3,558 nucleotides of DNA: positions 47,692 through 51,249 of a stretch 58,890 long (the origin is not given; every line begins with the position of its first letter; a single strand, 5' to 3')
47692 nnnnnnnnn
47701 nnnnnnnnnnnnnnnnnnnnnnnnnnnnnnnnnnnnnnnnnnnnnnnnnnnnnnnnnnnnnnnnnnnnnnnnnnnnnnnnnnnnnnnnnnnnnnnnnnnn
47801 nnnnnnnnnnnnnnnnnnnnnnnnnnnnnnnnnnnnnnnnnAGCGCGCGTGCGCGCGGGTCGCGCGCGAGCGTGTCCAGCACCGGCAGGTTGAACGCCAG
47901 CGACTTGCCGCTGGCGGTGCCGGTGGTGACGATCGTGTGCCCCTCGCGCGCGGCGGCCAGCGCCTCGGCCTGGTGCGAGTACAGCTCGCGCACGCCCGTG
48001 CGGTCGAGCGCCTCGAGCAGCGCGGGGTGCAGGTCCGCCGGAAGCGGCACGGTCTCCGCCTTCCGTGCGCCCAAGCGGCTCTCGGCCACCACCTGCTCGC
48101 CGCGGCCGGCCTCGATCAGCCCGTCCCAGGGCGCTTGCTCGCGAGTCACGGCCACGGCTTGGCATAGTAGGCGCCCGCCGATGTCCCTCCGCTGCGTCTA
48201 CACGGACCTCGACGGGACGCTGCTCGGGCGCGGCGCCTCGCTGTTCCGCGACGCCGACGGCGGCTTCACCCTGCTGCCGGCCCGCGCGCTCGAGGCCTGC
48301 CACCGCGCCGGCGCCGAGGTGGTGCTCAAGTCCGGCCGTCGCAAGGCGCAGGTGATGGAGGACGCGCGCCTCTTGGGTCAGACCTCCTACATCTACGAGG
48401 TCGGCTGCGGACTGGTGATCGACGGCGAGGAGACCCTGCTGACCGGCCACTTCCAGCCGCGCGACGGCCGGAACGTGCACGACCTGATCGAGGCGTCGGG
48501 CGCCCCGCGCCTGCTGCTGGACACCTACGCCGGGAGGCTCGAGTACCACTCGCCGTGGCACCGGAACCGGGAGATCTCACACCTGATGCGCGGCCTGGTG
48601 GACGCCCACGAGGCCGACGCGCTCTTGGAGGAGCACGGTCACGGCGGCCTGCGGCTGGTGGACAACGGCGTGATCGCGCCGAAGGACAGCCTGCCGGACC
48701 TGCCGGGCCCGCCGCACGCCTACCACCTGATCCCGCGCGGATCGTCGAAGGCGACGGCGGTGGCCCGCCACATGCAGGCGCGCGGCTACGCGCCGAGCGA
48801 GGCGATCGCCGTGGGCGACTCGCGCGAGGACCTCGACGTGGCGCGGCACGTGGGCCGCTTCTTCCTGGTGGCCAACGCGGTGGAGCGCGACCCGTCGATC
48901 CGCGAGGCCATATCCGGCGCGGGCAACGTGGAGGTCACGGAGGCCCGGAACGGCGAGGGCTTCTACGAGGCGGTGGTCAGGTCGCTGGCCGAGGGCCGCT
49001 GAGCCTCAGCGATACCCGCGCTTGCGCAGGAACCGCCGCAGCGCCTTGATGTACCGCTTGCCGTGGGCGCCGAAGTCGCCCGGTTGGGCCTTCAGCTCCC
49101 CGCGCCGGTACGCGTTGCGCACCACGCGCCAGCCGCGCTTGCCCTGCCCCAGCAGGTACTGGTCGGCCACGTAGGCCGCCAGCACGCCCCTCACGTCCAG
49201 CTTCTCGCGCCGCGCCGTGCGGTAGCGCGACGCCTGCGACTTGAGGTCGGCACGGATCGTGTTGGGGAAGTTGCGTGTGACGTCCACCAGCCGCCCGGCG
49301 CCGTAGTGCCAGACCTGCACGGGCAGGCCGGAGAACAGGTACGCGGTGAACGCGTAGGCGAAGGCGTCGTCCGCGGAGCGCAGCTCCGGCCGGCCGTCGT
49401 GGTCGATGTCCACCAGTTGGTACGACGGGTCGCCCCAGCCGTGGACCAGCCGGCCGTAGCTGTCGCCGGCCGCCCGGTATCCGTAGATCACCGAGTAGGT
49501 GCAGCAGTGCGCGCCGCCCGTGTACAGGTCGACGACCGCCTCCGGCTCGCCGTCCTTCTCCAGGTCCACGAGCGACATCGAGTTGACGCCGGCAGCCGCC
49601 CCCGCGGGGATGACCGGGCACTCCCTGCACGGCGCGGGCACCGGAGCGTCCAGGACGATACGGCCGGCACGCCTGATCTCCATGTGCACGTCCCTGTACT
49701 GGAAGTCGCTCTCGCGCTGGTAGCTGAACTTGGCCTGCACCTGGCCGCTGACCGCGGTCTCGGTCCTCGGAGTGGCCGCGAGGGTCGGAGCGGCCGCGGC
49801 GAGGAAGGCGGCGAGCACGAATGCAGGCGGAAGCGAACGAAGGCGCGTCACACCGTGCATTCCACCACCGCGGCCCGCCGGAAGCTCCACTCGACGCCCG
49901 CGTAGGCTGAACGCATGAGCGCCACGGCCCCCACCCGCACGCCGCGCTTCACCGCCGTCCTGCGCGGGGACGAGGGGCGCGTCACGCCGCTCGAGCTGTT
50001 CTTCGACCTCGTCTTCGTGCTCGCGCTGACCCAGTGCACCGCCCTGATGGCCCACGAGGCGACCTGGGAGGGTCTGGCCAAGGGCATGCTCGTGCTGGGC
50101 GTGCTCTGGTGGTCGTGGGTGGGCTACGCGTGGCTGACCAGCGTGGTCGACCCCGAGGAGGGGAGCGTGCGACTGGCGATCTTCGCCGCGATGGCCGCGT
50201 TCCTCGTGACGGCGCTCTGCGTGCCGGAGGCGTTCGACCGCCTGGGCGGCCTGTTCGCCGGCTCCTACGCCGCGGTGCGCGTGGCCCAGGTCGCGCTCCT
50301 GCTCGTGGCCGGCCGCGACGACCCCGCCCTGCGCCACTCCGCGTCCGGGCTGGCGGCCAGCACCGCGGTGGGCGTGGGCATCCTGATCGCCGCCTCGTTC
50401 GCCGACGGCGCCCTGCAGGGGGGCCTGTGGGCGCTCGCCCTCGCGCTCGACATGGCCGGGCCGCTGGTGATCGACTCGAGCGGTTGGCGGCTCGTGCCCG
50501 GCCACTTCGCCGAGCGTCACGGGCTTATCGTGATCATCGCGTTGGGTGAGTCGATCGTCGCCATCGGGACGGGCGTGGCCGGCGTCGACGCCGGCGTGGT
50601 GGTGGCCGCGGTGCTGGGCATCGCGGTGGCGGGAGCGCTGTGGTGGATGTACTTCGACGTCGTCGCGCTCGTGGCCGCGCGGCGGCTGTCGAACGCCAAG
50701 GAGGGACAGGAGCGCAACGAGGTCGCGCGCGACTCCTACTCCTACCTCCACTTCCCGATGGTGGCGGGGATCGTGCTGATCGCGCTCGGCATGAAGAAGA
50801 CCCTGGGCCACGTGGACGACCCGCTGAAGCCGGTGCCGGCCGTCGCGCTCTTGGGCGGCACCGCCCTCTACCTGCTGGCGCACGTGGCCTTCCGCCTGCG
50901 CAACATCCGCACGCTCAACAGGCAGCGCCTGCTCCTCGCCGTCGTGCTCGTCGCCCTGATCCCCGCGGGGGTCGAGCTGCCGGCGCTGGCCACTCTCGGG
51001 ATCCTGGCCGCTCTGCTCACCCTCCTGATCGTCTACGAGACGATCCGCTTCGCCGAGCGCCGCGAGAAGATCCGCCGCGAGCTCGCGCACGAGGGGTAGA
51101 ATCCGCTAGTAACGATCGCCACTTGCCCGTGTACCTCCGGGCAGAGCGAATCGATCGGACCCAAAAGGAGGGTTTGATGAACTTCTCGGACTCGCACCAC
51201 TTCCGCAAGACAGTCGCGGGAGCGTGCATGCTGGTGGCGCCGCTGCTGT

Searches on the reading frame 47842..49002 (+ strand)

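Call 48: search_protein_families(library=pfam, proteins=[window:47842-49002:+], max_evalue=0.001)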
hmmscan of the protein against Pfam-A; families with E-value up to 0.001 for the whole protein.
window:47842-49002:+ (386 aa): 2 families
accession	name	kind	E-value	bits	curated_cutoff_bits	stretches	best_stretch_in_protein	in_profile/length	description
PF08282.18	Hydrolase_3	-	6.6e-10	39.6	20.9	1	292-348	177-233/255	haloacid dehalogenase-like hydrolase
PF12710.13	HAD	-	0.00045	21.1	27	0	299-335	151-189/189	haloacid dehalogenase-like hydrolase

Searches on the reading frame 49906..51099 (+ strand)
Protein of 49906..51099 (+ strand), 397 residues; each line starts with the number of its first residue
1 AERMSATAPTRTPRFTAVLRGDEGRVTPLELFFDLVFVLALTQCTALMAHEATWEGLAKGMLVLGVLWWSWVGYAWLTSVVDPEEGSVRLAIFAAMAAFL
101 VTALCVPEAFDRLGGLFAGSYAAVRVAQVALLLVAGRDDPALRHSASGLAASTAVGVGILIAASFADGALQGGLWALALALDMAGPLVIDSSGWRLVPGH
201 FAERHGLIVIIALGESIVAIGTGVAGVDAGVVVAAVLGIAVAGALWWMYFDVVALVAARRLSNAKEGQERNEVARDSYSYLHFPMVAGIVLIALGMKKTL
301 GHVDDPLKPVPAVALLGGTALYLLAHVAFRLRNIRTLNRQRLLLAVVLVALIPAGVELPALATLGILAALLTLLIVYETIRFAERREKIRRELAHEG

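Call 48: search_protein_families(library=pfam, proteins=[window:49906-51099:+], max_evalue=0.001)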
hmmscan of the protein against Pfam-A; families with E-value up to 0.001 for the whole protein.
window:49906-51099:+ (397 aa): 1 family
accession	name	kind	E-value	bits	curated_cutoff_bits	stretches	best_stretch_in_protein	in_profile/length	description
PF06772.16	LtrA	-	4.1e-99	332.6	31.9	1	25-375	1-355/356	Bacterial low temperature requirement A protein (LtrA)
